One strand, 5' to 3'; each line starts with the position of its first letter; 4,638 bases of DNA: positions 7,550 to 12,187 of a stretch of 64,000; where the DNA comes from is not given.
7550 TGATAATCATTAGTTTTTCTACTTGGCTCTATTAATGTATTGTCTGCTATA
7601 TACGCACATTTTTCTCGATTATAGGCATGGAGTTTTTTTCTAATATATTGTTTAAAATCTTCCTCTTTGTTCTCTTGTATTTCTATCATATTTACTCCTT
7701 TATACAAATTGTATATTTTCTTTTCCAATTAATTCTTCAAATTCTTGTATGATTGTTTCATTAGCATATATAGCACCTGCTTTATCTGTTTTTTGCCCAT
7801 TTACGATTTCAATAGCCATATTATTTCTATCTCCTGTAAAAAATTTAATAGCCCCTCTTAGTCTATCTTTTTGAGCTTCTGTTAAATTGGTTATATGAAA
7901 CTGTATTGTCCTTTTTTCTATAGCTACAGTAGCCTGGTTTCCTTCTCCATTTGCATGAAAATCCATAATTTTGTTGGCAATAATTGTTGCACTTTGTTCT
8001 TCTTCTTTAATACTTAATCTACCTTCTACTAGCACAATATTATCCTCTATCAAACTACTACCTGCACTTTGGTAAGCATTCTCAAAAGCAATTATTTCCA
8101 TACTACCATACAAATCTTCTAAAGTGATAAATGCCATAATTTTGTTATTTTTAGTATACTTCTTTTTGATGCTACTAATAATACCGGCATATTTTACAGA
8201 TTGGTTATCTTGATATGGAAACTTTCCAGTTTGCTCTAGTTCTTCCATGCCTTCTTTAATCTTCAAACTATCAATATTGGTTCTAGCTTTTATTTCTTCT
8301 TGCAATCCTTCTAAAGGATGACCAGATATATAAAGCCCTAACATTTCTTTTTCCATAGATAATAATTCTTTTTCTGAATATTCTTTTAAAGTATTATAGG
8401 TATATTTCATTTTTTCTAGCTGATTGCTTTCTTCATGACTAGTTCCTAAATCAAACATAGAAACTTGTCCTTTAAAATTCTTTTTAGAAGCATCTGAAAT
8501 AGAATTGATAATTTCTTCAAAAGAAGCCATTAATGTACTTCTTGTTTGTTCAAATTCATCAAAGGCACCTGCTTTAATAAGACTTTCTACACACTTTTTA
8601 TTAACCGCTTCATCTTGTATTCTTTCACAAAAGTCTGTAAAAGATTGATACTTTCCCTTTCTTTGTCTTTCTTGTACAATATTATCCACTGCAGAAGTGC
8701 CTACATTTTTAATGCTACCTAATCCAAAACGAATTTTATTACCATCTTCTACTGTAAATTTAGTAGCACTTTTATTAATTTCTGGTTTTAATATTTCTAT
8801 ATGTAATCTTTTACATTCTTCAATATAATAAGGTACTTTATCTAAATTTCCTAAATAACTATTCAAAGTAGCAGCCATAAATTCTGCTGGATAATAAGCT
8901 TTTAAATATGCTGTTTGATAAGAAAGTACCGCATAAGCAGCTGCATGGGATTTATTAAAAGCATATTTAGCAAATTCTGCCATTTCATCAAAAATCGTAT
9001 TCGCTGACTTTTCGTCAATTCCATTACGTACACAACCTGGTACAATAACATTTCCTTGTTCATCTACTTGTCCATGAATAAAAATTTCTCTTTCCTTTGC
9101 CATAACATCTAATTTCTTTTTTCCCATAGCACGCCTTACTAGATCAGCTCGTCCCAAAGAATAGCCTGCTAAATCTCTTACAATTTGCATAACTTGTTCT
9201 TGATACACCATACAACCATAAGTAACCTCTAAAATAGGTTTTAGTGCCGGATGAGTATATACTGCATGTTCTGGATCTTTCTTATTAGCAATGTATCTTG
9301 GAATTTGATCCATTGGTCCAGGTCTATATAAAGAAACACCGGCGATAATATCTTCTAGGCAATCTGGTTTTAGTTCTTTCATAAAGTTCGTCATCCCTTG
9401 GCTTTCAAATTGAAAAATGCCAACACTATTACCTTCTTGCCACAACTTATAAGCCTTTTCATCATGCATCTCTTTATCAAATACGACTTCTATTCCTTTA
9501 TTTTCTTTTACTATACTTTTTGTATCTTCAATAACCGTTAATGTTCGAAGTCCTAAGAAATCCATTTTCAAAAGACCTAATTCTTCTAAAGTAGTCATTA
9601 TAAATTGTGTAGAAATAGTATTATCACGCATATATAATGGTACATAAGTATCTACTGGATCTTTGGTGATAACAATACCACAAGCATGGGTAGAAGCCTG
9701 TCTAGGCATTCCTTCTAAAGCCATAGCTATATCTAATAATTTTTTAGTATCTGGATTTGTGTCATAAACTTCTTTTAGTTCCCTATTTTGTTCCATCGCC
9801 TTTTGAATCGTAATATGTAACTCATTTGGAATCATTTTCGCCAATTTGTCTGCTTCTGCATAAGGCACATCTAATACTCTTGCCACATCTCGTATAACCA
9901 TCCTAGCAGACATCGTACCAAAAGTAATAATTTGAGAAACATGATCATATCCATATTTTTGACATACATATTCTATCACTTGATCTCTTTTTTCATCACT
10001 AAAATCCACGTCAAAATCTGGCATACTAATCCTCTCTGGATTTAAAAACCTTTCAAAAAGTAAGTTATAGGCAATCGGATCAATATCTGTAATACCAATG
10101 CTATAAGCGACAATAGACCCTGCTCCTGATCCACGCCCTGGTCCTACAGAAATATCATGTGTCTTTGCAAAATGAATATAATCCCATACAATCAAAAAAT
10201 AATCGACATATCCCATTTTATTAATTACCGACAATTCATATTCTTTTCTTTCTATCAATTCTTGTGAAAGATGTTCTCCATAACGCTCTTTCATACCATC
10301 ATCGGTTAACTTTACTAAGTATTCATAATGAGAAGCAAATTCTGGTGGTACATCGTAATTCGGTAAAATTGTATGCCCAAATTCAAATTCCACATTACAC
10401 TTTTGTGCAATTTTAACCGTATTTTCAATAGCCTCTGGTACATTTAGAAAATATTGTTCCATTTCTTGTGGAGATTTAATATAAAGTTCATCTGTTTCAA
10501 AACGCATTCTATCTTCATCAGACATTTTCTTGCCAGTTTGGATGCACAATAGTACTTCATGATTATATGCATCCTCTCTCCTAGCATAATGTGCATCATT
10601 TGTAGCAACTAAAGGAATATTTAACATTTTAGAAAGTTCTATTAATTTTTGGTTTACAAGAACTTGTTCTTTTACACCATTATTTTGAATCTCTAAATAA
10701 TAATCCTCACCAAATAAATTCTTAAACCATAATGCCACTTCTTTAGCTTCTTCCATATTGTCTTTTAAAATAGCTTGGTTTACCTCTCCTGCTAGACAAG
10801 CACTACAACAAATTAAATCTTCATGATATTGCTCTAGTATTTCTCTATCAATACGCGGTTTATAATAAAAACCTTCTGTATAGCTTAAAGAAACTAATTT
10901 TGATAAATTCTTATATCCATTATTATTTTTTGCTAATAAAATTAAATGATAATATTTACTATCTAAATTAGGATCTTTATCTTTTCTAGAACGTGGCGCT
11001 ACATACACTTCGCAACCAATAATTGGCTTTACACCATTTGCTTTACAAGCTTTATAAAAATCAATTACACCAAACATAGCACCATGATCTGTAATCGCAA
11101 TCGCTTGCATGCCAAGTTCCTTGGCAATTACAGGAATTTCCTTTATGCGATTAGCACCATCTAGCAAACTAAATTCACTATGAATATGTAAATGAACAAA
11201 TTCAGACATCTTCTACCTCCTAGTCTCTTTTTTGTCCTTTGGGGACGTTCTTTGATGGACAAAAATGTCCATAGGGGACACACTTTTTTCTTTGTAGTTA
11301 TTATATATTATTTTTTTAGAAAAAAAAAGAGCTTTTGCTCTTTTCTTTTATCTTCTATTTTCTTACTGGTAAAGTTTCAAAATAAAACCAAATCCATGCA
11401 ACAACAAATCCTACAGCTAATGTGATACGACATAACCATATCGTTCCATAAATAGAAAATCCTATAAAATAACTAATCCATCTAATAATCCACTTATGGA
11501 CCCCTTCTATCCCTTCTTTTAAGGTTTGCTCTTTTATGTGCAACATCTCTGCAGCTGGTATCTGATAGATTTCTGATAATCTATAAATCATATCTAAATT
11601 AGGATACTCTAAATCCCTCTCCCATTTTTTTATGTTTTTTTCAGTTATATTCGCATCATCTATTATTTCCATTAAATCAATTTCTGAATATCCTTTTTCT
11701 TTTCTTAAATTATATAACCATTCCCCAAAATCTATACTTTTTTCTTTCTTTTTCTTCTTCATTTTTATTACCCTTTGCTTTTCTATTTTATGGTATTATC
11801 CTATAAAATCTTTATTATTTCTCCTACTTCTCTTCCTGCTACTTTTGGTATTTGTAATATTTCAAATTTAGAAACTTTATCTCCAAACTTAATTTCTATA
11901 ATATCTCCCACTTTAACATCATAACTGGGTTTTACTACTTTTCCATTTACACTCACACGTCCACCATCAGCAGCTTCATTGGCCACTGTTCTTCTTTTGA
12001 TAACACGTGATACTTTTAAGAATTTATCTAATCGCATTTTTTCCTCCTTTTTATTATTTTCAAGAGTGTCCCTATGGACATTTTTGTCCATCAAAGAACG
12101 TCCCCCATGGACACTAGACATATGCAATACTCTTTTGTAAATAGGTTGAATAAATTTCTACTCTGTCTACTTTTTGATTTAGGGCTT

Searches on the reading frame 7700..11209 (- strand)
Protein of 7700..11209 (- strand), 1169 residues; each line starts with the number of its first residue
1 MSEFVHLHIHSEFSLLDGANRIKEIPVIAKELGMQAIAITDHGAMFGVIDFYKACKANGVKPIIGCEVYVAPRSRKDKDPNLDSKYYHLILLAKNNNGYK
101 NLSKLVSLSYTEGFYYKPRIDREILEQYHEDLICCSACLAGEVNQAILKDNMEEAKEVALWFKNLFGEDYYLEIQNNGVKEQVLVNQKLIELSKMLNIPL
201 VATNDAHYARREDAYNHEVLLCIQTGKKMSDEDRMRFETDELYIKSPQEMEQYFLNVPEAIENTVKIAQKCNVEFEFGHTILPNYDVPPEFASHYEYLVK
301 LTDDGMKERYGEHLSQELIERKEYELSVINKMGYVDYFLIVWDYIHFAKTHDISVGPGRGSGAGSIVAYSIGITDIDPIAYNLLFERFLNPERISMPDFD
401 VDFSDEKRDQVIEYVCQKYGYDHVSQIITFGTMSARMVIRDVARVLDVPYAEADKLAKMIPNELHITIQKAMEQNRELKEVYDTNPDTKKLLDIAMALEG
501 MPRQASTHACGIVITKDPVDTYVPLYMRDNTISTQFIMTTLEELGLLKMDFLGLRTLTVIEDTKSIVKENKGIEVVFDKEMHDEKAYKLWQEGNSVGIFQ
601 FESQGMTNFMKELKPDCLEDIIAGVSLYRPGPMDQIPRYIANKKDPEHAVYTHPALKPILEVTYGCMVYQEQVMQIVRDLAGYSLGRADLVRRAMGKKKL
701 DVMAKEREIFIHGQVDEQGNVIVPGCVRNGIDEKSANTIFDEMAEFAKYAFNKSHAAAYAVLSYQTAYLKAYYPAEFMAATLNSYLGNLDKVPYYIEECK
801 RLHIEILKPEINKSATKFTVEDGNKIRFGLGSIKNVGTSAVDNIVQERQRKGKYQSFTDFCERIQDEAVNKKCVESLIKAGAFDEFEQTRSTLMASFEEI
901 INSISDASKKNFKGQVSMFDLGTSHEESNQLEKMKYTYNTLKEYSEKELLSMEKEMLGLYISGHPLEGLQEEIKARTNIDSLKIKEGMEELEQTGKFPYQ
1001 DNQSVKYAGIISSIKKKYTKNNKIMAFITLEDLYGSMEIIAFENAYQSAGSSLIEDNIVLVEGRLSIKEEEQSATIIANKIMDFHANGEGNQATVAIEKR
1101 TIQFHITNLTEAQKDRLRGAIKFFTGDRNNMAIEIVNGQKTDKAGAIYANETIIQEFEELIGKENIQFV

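Call 20: search_protein_families(library=pfam, proteins=[window:7700-11209:-])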
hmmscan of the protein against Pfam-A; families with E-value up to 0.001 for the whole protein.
window:7700-11209:- (1169 aa): 5 families
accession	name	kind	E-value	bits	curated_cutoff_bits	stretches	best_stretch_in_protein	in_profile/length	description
PF07733.18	DNA_pol3_alpha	-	2.4e-106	355.5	23.9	1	296-553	1-260/260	Bacterial DNA polymerase III alpha NTPase domain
PF02811.25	PHP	-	1.4e-62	211.3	26.4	1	6-176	1-163/164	PHP domain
PF17657.6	DNA_pol3_finger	-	7.1e-59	198.3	22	1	556-716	1-164/166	Bacterial DNA polymerase III alpha subunit finger domain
PF14579.12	HHH_6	-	2.6e-32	111.3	25.6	1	804-893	2-90/90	Helix-hairpin-helix motif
PF01336.31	tRNA_anti-codon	-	3e-10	40.3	27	1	1006-1082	2-73/75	OB-fold nucleic acid binding domain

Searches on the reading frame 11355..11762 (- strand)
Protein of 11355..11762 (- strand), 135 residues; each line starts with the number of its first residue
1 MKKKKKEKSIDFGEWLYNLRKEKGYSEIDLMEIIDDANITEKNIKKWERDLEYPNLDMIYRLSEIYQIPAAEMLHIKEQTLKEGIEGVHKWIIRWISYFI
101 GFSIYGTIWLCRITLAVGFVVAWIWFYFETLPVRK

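Call 20: search_protein_families(library=pfam, proteins=[window:11355-11762:-])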
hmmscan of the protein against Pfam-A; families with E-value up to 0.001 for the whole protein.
window:11355-11762:- (135 aa): 2 families
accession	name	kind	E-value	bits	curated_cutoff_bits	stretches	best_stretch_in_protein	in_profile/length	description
PF12844.13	HTH_19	-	1.3e-05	25.5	30.2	1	13-74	1-59/64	Helix-turn-helix domain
PF01381.28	HTH_3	-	4.7e-05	23.8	23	1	16-72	1-54/55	Helix-turn-helix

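Call 22: find_encoding_contigs(protein=window:11355-11762:-, flank=10000, max_places=10)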
Protein window:11355-11762:- (135 aa): 7 contigs read that carry it; 5 places shown.
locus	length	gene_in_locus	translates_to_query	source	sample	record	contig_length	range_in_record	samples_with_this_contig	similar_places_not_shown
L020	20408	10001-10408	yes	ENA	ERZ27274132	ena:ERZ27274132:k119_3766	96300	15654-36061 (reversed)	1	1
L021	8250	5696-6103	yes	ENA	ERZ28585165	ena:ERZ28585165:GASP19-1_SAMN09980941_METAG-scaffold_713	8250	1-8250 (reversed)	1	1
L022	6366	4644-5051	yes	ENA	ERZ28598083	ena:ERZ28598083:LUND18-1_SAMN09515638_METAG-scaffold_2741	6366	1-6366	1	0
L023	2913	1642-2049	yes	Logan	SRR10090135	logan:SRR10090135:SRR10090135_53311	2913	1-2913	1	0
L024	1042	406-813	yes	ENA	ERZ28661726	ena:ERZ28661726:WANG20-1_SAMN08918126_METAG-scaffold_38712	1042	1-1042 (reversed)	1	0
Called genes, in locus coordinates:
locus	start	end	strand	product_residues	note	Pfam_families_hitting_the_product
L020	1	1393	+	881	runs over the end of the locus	PF00133:tRNA-synt_1, PF01406:tRNA-synt_1e (faint), PF09334:tRNA-synt_1g, PF13603:tRNA-synt_1_2, PF09334:tRNA-synt_1g, PF08264:Anticodon_1, PF10458:Val_tRNA-synt_C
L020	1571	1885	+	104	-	PF01740:STAS, PF13466:STAS_2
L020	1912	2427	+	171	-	PF13581:HATPase_c_2, PF02518:HATPase_c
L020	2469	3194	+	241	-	PF04542:Sigma70_r2, PF04539:Sigma70_r3 (faint), PF04545:Sigma70_r4, PF08281:Sigma70_r4_2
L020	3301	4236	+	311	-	PF08486:SpoIID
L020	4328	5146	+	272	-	PF01551:Peptidase_M23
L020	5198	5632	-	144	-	-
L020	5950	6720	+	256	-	PF00270:DEAD (weak), PF00580:UvrD-helicase, PF13245:AAA_19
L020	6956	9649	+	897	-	PF00580:UvrD-helicase, PF01443:Viral_helicase1 (faint), PF13245:AAA_19 (weak), PF13361:UvrD_C, PF13538:UvrD_C_2 (faint), PF12705:PDDEXK_1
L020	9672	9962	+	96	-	PF01479:S4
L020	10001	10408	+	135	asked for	PF12844:HTH_19 (weak)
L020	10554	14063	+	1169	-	PF02811:PHP, PF07733:DNA_pol3_alpha, PF17657:DNA_pol3_finger, PF14579:HHH_6, PF01336:tRNA_anti-codon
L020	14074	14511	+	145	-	PF00583:Acetyltransf_1, PF13673:Acetyltransf_10, PF13508:Acetyltransf_7, PF08445:FR47 (weak)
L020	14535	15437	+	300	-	PF02541:Ppx-GppA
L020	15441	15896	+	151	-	PF00293:NUDIX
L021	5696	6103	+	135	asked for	PF12844:HTH_19 (weak)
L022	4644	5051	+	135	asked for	PF12844:HTH_19 (weak)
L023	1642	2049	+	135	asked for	PF12844:HTH_19 (weak)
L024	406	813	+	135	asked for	PF12844:HTH_19 (weak)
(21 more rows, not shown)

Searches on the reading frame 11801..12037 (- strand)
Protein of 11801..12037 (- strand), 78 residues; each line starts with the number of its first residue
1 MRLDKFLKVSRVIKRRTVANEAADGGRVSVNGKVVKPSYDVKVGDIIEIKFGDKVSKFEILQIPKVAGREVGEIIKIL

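Call 20: search_protein_families(library=pfam, proteins=[window:11801-12037:-])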
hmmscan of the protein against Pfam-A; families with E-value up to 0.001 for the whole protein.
window:11801-12037:- (78 aa): 1 family
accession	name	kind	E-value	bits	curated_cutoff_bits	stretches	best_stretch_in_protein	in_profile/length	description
PF01479.30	S4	-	1.8e-14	53.6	22.8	1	1-47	1-48/48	S4 domain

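Call 21: find_encoding_contigs(protein=window:11801-12037:-, flank=10000, max_places=10)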
Protein window:11801-12037:- (78 aa): no gene with exactly this product is on record in the collection.
